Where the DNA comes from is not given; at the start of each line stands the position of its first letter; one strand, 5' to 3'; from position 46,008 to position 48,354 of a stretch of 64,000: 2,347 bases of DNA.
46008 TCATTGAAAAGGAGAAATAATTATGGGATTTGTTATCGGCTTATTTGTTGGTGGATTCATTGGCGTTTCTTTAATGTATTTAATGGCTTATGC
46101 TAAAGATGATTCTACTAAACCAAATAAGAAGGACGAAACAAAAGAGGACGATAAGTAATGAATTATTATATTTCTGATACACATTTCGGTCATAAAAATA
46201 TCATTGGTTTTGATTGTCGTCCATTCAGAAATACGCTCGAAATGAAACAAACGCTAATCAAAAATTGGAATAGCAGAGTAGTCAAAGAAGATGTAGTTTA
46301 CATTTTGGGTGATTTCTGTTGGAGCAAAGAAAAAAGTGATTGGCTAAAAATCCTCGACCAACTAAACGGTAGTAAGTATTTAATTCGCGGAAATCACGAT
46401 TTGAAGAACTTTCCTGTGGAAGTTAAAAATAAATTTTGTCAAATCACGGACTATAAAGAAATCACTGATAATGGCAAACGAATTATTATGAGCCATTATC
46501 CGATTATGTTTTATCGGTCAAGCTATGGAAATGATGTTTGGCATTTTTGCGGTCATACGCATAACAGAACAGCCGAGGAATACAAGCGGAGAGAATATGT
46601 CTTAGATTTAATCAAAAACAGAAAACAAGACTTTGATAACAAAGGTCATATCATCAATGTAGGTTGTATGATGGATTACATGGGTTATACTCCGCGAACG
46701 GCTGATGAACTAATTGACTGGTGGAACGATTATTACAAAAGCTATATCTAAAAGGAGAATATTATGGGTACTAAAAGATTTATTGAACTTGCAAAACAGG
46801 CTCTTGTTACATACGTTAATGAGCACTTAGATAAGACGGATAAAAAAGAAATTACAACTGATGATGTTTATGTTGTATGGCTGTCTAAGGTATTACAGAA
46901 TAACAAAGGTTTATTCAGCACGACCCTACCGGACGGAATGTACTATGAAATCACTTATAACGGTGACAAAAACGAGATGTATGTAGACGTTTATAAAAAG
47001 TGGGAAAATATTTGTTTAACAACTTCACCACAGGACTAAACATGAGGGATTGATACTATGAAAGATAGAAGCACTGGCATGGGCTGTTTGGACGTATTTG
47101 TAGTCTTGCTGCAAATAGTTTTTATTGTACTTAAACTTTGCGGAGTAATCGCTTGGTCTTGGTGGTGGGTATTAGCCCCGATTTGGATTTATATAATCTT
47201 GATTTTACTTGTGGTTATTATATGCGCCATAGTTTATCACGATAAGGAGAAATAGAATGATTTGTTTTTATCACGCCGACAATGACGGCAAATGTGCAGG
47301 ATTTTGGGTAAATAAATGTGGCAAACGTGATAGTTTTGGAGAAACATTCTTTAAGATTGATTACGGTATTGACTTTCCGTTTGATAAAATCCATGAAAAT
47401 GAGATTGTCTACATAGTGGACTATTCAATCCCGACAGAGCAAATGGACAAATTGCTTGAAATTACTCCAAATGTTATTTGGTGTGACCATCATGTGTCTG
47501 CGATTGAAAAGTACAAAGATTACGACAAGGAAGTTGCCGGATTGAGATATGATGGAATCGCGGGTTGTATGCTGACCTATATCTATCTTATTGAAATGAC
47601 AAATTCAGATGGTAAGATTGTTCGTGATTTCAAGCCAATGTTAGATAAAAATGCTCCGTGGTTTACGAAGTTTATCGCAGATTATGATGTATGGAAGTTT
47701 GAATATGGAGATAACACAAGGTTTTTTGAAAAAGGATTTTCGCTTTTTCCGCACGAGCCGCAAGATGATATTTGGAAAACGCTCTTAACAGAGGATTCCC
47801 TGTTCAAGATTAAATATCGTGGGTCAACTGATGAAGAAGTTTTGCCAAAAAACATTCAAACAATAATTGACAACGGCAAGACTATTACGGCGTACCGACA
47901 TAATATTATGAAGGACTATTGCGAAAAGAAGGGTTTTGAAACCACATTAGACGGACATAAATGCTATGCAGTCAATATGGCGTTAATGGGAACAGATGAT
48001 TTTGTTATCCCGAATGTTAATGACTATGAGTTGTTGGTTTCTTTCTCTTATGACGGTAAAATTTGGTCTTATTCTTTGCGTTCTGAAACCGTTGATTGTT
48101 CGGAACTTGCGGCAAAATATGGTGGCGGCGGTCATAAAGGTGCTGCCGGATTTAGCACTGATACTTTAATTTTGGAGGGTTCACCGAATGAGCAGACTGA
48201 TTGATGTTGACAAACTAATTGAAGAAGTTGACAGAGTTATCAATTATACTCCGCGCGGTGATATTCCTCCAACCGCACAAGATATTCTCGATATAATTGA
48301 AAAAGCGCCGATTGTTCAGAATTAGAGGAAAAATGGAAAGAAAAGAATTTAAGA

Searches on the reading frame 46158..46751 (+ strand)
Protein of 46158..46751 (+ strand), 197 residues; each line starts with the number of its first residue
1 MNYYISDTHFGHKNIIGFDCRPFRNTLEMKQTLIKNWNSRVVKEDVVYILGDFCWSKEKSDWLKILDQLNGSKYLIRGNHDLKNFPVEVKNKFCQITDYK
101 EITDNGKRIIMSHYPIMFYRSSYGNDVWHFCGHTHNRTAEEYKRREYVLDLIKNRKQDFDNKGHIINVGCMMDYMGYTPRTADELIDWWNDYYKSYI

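Call 42: search_protein_families(library=pfam, proteins=[window:46158-46751:+], max_evalue=0.01)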
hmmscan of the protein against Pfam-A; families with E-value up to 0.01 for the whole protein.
window:46158-46751:+ (197 aa): 2 families
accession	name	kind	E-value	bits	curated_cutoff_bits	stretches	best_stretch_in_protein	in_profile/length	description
PF12850.12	Metallophos_2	-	4.3e-09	37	27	1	5-144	6-126/154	Calcineurin-like phosphoesterase superfamily domain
PF00149.33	Metallophos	-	4.7e-09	37.4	21.5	1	5-154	6-142/191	Calcineurin-like phosphoesterase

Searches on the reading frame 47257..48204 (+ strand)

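Call 14: search_protein_families(library=pfam, proteins=[window:47257-48204:+], max_evalue=0.001)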
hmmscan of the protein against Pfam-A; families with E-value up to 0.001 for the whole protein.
window:47257-48204:+ (315 aa): 1 family
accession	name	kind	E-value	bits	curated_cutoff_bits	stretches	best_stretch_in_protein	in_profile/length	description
PF02272.25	DHHA1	-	3.3e-05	24.7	25.9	1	262-302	36-84/102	DHHA1 domain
